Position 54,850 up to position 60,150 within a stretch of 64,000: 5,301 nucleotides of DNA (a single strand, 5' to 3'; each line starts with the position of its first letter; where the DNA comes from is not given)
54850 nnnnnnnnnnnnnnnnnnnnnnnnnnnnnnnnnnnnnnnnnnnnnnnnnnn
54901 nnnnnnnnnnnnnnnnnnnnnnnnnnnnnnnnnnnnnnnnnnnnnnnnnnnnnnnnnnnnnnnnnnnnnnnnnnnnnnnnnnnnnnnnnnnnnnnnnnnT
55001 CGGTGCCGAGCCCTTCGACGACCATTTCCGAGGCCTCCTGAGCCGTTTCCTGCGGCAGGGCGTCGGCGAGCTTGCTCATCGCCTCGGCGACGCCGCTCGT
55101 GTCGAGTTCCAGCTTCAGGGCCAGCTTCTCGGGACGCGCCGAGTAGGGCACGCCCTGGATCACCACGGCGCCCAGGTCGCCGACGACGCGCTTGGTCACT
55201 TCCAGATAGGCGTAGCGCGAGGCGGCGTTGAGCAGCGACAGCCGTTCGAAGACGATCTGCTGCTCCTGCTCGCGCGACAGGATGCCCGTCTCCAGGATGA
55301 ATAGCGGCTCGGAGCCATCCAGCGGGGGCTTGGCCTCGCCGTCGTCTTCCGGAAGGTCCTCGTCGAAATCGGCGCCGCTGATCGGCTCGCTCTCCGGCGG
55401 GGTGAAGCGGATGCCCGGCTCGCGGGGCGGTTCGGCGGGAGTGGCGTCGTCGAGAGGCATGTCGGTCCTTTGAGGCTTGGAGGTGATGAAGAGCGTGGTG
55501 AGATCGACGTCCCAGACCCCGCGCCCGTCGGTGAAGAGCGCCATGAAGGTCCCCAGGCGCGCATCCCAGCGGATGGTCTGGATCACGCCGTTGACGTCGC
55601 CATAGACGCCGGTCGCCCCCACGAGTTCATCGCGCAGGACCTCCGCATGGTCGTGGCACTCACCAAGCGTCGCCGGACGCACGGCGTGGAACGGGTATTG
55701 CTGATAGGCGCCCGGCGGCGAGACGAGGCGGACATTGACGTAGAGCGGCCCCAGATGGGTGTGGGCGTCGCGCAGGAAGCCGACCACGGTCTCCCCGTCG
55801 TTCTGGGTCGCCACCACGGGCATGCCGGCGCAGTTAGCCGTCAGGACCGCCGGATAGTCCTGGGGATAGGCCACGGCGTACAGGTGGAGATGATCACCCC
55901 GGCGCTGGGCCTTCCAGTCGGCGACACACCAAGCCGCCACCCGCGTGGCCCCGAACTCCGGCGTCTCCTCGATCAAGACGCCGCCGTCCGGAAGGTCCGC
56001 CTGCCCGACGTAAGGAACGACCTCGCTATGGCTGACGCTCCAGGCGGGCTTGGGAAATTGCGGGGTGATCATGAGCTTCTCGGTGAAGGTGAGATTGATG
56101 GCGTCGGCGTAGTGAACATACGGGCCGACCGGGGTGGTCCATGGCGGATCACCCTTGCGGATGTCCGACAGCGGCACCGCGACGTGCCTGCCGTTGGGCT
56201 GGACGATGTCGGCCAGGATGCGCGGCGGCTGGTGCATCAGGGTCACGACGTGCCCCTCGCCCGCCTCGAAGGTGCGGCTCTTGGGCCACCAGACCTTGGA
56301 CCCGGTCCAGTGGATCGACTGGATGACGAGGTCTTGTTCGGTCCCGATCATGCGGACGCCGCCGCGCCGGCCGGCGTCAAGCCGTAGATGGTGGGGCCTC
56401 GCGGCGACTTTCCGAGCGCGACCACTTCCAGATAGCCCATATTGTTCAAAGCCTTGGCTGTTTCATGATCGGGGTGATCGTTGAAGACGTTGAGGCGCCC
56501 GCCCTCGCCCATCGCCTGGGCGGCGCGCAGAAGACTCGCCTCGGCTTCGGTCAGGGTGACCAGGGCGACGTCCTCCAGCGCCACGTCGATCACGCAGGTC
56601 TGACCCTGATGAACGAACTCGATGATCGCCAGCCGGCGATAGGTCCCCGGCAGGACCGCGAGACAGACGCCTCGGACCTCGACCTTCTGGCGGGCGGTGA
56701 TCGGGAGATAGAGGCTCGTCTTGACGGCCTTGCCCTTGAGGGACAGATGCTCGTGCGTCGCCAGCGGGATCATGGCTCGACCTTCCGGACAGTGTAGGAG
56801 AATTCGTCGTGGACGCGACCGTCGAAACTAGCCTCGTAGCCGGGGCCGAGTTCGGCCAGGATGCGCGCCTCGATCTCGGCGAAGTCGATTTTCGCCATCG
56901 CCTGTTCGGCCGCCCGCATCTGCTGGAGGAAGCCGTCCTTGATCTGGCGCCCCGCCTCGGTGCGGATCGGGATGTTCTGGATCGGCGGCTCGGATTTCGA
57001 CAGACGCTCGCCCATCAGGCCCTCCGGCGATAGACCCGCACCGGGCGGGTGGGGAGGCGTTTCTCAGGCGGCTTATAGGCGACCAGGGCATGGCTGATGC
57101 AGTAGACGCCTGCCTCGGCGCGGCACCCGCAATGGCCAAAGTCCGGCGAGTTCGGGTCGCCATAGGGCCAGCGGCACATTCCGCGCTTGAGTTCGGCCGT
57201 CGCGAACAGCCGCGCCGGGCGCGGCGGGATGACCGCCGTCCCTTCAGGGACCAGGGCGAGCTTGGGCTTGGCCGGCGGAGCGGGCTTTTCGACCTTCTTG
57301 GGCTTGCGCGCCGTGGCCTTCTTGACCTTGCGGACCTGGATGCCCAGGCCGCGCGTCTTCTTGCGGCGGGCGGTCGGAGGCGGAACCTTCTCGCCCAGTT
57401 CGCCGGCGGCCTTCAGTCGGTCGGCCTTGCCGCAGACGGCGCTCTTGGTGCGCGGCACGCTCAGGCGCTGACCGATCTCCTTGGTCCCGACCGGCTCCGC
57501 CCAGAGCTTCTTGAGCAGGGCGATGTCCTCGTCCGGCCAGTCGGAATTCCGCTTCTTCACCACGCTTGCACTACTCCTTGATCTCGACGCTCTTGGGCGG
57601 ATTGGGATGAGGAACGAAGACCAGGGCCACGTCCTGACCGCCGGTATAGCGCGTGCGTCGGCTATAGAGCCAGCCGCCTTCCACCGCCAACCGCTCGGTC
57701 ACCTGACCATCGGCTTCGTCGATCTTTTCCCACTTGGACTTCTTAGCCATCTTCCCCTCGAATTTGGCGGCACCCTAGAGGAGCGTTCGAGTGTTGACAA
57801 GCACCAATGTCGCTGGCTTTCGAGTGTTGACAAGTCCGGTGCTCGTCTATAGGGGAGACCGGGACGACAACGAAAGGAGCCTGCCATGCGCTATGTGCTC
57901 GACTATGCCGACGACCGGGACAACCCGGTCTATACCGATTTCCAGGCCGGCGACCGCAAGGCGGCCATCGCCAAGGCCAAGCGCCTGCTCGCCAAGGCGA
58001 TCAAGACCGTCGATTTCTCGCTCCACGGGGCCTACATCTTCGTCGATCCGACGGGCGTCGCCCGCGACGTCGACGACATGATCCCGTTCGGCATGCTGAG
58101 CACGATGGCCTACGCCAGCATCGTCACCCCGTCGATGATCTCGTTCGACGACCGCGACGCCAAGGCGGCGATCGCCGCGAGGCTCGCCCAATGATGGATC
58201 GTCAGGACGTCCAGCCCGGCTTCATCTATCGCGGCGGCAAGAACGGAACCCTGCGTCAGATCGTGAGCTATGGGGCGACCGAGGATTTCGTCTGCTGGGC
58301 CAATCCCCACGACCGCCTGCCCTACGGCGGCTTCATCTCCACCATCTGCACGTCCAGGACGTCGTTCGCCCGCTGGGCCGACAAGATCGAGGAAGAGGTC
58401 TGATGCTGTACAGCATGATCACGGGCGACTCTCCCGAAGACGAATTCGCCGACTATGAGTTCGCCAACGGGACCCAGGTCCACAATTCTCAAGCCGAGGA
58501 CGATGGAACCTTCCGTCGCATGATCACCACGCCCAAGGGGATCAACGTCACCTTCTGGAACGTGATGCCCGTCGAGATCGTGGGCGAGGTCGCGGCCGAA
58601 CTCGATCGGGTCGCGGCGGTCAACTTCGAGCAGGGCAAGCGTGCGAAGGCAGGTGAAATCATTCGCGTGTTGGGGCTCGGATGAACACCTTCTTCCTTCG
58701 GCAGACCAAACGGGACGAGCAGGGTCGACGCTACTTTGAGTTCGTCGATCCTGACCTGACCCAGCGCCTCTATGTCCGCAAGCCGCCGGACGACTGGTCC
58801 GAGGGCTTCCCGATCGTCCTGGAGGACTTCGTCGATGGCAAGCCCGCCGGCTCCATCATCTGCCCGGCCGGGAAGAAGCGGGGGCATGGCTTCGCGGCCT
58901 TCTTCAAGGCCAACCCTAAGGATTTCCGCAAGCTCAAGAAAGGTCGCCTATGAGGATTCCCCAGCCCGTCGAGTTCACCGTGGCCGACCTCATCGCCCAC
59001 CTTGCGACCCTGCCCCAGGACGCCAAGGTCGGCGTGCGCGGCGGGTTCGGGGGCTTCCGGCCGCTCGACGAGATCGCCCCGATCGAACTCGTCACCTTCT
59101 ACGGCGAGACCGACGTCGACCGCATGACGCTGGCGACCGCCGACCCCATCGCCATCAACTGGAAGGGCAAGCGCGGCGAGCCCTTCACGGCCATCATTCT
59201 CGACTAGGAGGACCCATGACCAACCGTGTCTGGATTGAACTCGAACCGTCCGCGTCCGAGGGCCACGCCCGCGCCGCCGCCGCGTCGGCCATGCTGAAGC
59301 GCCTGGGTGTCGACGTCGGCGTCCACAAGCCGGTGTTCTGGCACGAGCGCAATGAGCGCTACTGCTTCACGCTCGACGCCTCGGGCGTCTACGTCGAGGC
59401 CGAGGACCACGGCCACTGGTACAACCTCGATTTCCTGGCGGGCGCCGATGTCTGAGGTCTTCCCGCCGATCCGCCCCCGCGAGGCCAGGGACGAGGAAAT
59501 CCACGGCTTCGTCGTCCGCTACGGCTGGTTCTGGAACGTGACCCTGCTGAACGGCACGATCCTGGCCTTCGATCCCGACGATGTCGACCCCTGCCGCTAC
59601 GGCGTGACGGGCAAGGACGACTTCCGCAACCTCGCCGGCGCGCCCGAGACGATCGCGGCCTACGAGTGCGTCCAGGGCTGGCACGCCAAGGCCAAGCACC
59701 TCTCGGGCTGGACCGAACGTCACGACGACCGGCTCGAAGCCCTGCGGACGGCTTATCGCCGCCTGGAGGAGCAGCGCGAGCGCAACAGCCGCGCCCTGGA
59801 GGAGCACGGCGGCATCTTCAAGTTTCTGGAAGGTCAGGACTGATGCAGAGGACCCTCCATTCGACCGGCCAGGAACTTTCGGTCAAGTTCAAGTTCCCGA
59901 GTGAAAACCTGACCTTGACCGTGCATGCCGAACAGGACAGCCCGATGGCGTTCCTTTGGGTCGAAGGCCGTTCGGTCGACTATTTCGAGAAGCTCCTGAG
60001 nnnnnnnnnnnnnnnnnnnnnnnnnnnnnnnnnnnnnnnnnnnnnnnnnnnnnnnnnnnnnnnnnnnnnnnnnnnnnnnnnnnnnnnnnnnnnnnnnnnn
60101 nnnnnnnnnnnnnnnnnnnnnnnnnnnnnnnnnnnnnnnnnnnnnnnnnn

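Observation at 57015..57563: Phage-encoded GcrA homolog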

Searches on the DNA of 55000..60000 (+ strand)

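Call 7: search_dna_similar(query=window:55000-60000:+, collection=phages, mode=near, max_rows=20)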
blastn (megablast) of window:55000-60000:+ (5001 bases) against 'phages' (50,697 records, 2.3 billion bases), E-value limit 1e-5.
Records with a match: 26; places in all: 26; records where one place covers at least 80% of the query: 17.
Best place of each record, by identity: >=99% 8; 95-99% 9; 80-90% 1; 60-80% 8.
By first word of the organism name: Caulobacter 26.
By host as written in the record: Caulobacter vibrioides CB15 9; Caulobacter crescentus NA1000 6; Caulobacter vibrioides 6; Caulobacter crescentus 4; Caulobacter crescentus CB15 1.
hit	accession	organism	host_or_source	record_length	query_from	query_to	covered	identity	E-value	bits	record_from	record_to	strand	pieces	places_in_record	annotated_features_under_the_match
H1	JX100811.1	Caulobacter virus Karma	Caulobacter crescentus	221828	1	5001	100%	100.0%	0e+0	9236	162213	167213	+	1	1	hypothetical protein (x11) | putative GcrA-like cell cycle regulator | putative Pol I DNA polymerase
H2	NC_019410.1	Caulobacter virus Karma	Caulobacter crescentus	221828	1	5001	100%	100.0%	0e+0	9236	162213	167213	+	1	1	hypothetical protein (x11) | putative GcrA-like cell cycle regulator | DNA polymerase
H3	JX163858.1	Caulobacter phage phiCbK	Caulobacter crescentus CB15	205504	1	5001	100%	99.3%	0e+0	9042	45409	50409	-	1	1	hypothetical protein (x11) | GcrA cell cycle regulator family protein | DNA polymerase I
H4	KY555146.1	Caulobacter phage Ccr32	Caulobacter crescentus NA1000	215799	1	5001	100%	99.3%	0e+0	9042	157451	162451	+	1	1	hypothetical protein (x12) | GcrA cell cycle regulator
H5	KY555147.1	Caulobacter phage Ccr34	Caulobacter crescentus NA1000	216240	1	5001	100%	99.3%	0e+0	9042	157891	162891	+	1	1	hypothetical protein (x12) | GcrA cell cycle regulator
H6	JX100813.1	Caulobacter phage phiCbK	Caulobacter vibrioides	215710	1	5001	100%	99.3%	0e+0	9042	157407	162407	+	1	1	hypothetical protein (x11) | putative GcrA-like cell cycle regulator | putative Pol I DNA polymerase, palm domain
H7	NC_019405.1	Caulobacter phage phiCbK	Caulobacter vibrioides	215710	1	5001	100%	99.3%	0e+0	9042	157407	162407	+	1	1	hypothetical protein (x11) | putative GcrA-like cell cycle regulator | DNA polymerase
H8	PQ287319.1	Caulobacter phage S2L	Caulobacter vibrioides CB15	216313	1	5001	100%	99.3%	0e+0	9042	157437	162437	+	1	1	hypothetical protein (x12) | DNA polymerase I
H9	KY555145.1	Caulobacter phage Ccr29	Caulobacter crescentus NA1000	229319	1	5001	100%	98.0%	0e+0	10295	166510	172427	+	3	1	hypothetical protein (x16) | GcrA cell cycle regulator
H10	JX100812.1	Caulobacter virus Magneto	Caulobacter crescentus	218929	1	5001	95%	98.8%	0e+0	8409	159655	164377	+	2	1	hypothetical protein (x10) | putative GcrA-like cell cycle regulator | putative Pol I DNA polymerase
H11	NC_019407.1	Caulobacter virus Magneto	Caulobacter crescentus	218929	1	5001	95%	98.8%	0e+0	8409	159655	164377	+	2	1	hypothetical protein (x10) | putative GcrA-like cell cycle regulator | DNA polymerase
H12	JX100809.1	Caulobacter phage CcrSwift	Caulobacter vibrioides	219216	1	5001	95%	98.3%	0e+0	8306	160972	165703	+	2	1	hypothetical protein (x10) | putative GcrA-like cell cycle regulator | putative Pol I DNA polymerase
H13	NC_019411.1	Caulobacter phage CcrSwift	Caulobacter vibrioides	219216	1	5001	95%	98.3%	0e+0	8306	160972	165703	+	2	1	hypothetical protein (x10) | putative GcrA-like cell cycle regulator | DNA polymerase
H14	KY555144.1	Caulobacter phage Ccr5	Caulobacter crescentus NA1000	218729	1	5001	95%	97.8%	0e+0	8171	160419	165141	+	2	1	hypothetical protein (x11) | GcrA cell cycle regulator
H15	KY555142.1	Caulobacter phage Ccr10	Caulobacter crescentus NA1000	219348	1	5001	95%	97.6%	0e+0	8116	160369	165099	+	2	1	hypothetical protein (x11) | GcrA cell cycle regulator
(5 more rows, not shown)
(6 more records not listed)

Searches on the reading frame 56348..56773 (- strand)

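Call 52: search_protein_families(library=pfam, proteins=[window:56348-56773:-], max_evalue=0.01)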
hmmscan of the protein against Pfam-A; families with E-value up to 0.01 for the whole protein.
window:56348-56773:- (141 aa): 0 families

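Call 56: search_protein_families(library=phrogs, proteins=[window:56348-56773:-], max_evalue=0.001)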
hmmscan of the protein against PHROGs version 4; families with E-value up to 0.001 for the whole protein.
window:56348-56773:- (141 aa): 1 family
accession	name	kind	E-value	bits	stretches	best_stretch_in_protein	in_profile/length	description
phrog_11942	-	unknown function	1.6e-87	291.8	1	1-141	1-141/141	-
